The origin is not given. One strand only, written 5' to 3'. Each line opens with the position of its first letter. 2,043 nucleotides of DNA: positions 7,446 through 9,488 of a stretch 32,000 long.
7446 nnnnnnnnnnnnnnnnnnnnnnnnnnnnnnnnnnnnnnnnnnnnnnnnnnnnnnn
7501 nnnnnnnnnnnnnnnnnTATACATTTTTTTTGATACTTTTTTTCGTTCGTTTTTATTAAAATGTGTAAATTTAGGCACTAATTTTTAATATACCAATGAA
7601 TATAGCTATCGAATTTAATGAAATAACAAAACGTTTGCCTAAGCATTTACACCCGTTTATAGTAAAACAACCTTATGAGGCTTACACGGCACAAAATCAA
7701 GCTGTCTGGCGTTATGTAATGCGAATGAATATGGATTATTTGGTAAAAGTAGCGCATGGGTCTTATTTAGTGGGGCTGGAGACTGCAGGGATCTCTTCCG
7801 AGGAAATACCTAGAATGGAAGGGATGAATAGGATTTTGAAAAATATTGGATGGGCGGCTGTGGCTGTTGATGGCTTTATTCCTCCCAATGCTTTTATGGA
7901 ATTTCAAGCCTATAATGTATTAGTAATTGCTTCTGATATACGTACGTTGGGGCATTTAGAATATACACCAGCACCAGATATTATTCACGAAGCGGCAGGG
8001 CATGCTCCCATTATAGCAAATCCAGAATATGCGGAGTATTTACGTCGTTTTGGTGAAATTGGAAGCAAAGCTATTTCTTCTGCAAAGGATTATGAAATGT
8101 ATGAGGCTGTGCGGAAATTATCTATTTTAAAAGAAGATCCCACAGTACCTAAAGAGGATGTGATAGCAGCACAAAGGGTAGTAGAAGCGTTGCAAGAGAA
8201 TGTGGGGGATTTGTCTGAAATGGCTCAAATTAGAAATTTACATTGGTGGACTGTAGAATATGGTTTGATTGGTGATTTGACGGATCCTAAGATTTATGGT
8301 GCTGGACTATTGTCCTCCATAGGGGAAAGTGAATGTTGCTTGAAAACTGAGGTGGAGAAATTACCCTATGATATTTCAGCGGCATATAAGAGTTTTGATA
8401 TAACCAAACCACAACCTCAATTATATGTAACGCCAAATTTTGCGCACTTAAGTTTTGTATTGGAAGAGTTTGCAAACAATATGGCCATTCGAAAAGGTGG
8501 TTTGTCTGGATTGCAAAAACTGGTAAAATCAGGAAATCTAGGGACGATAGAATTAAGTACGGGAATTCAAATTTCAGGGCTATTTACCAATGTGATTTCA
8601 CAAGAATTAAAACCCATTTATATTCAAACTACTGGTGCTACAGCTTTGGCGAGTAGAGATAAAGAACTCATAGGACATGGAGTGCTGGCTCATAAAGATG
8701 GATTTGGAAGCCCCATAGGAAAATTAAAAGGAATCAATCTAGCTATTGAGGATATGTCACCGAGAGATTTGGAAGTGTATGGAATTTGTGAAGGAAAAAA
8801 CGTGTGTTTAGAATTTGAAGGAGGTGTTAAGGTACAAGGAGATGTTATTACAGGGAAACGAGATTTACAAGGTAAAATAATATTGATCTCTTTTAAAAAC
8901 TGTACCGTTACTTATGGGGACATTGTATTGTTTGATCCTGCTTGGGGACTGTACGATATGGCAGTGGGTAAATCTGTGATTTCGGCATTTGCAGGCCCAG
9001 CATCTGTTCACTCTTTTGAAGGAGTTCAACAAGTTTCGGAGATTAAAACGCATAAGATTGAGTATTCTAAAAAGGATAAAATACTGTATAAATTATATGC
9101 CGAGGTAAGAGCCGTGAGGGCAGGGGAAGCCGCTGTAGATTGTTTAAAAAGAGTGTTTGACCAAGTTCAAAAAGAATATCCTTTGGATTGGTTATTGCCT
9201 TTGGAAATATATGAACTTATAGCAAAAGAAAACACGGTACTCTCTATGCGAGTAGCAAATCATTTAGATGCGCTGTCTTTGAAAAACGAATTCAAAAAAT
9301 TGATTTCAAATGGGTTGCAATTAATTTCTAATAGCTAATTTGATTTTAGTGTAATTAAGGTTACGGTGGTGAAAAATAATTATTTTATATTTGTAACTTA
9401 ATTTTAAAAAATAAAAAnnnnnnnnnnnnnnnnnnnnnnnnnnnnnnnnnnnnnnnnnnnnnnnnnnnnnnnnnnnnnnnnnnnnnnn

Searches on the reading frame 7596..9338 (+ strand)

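Call 61: search_protein_families(library=pfam, proteins=[window:7596-9338:+], max_evalue=0.001)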
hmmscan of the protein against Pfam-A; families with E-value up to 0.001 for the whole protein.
window:7596-9338:+ (580 aa): 2 families
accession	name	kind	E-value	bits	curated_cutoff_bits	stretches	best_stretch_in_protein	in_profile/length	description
PF00351.26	Biopterin_H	-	4.7e-29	101.9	22.7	2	26-153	57-189/331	Biopterin-dependent aromatic amino acid hydroxylase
PF18529.7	MIX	-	0.00023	21.3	27.4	1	501-542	36-77/152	Mitochondrial membrane-anchored proteins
